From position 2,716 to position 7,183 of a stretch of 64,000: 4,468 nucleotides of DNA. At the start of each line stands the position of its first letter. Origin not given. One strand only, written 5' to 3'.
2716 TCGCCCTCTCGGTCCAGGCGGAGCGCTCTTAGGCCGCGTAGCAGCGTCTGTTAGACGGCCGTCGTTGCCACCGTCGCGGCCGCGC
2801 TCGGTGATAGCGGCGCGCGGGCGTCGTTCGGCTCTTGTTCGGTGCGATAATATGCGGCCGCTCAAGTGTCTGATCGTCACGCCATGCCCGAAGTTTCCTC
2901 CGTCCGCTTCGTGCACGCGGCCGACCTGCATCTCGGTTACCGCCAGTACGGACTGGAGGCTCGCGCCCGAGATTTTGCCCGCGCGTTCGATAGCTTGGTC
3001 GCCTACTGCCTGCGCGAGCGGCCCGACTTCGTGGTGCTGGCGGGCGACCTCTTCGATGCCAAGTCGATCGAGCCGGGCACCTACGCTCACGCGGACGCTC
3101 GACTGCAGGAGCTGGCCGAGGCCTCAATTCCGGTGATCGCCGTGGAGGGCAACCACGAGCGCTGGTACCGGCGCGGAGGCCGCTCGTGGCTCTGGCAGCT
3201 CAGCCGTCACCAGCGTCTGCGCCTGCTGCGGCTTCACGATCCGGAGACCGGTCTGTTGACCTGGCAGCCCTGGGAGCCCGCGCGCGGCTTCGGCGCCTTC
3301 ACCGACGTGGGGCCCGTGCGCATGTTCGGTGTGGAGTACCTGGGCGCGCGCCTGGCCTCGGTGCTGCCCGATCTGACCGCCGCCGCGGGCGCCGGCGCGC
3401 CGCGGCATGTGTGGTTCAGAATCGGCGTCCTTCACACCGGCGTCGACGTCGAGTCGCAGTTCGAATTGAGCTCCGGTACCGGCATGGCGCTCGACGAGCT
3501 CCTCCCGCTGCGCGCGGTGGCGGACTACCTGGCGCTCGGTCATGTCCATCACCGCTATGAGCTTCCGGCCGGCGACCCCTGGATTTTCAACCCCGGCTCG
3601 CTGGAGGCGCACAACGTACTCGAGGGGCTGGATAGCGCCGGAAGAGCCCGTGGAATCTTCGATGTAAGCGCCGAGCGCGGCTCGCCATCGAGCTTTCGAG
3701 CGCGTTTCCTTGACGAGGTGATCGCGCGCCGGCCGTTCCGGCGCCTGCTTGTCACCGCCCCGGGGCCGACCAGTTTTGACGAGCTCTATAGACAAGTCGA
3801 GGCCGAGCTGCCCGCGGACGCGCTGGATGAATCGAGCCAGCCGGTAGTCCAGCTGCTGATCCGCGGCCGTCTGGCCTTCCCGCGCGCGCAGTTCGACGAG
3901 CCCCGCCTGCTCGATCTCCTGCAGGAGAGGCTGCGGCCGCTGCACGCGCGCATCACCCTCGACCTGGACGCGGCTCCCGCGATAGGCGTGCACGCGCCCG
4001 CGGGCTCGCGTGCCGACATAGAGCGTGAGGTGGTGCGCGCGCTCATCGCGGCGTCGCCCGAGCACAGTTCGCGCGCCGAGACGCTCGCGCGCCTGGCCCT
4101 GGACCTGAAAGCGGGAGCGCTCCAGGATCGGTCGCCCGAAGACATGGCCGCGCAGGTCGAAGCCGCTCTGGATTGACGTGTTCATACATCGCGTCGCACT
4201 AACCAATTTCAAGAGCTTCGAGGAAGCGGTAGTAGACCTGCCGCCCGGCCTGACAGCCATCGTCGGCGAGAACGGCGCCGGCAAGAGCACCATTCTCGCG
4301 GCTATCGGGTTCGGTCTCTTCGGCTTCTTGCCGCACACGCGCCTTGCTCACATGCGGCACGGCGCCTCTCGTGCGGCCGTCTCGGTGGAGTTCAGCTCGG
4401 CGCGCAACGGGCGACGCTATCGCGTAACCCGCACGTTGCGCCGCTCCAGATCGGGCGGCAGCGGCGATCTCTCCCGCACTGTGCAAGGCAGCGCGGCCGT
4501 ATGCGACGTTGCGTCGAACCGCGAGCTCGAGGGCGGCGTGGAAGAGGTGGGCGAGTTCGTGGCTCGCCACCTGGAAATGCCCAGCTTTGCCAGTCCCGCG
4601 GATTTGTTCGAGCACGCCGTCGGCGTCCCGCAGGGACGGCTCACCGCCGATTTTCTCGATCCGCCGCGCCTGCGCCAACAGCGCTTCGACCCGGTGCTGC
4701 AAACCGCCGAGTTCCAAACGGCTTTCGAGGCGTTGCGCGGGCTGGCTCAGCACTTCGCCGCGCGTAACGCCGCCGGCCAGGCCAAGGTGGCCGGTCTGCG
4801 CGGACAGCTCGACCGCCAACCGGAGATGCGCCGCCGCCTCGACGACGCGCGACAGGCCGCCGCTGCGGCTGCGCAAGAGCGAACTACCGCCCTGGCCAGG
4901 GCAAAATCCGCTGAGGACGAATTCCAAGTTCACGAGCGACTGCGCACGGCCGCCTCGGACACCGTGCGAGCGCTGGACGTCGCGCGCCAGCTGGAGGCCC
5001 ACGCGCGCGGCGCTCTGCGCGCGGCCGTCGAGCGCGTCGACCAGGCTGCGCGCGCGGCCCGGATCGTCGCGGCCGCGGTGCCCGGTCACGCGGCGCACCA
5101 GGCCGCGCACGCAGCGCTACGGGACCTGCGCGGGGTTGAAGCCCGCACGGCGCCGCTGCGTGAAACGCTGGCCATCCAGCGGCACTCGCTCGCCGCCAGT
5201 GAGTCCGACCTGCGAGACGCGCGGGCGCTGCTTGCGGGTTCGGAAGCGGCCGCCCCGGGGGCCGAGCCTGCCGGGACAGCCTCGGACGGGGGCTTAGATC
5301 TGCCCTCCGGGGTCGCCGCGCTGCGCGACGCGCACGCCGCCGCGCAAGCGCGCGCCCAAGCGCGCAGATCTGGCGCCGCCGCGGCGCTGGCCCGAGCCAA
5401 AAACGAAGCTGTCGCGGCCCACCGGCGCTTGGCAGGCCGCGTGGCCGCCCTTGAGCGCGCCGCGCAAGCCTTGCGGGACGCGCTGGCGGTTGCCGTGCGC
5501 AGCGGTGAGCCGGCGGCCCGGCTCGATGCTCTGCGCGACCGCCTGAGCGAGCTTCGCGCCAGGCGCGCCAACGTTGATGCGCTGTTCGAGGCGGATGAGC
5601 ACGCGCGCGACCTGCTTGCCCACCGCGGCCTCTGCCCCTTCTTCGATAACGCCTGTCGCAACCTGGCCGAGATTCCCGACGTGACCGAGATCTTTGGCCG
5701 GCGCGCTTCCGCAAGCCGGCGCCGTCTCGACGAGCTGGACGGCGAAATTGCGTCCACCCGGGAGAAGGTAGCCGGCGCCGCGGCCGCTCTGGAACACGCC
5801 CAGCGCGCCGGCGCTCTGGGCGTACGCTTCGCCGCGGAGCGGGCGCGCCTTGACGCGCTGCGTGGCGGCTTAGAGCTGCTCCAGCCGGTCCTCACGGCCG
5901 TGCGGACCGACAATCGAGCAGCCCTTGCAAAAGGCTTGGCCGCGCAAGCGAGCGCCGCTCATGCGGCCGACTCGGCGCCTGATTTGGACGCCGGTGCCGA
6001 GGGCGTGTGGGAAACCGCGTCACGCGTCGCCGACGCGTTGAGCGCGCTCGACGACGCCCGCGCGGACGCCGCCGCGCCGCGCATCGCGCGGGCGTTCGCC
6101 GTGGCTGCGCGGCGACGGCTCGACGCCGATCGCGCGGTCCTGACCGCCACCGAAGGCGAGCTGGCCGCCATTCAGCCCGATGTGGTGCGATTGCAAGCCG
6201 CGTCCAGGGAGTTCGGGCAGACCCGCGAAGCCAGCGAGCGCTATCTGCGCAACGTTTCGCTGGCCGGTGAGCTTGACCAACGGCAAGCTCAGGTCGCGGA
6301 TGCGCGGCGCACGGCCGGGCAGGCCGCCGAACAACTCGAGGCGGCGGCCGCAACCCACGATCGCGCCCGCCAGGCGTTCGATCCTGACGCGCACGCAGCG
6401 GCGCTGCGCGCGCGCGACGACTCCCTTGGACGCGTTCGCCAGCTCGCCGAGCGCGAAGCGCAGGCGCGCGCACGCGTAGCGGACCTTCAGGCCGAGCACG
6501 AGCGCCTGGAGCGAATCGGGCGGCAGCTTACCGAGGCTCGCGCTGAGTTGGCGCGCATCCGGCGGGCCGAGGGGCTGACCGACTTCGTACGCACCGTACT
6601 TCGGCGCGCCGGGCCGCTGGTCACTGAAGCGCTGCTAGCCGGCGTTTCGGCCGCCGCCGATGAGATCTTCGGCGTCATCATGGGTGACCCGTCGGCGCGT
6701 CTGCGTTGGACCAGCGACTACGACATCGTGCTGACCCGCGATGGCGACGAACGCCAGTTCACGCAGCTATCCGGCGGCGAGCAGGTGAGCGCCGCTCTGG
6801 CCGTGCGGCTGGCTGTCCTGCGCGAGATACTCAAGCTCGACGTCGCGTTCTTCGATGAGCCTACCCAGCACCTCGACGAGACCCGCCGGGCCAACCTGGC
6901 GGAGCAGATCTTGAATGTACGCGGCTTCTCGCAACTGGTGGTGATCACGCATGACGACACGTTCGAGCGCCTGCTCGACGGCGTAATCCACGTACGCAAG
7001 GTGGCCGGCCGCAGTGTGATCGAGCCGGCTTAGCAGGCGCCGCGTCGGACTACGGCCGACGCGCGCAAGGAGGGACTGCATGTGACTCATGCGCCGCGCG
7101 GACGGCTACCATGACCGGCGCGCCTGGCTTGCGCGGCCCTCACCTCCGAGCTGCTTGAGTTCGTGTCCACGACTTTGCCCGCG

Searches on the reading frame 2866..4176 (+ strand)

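Call 62: search_protein_families(library=pfam, proteins=[window:2866-4176:+], max_evalue=0.001)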
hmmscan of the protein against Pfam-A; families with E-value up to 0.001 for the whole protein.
window:2866-4176:+ (436 aa): 2 families
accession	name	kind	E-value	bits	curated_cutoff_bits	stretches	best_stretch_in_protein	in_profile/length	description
PF00149.33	Metallophos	-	2e-11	45.2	21.5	1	14-106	2-82/191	Calcineurin-like phosphoesterase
PF12850.12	Metallophos_2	-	7.9e-08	32.9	27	0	206-249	93-138/154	Calcineurin-like phosphoesterase superfamily domain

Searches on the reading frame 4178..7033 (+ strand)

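Call 62: search_protein_families(library=pfam, proteins=[window:4178-7033:+], max_evalue=0.001)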
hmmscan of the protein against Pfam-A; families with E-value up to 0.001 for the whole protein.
window:4178-7033:+ (951 aa): 7 families
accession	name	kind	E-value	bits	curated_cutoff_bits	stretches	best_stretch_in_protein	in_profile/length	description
PF02463.25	SMC_N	-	2.4e-21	76.6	40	1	2-942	1-214/220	RecF/RecN/SMC N terminal domain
PF13476.12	AAA_23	-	1.6e-18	68.5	27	1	6-203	2-155/201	AAA domain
PF13304.12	AAA_21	-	2.6e-11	44.6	27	2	787-927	220-300/304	AAA domain, putative AbiEii toxin, Type IV TA system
PF13175.12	AAA_15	-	1.4e-10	41.8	32.1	1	1-43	1-43/374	AAA ATPase domain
PF13514.12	AAA_27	-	2.9e-09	37.3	22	1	1-89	1-90/206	AAA domain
PF13555.12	AAA_29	-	2.8e-06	27.4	27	1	4-43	2-42/61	P-loop containing region of AAA domain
PF00005.33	ABC_tran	-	2.9e-06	28.4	25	0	25-43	13-31/137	ABC transporter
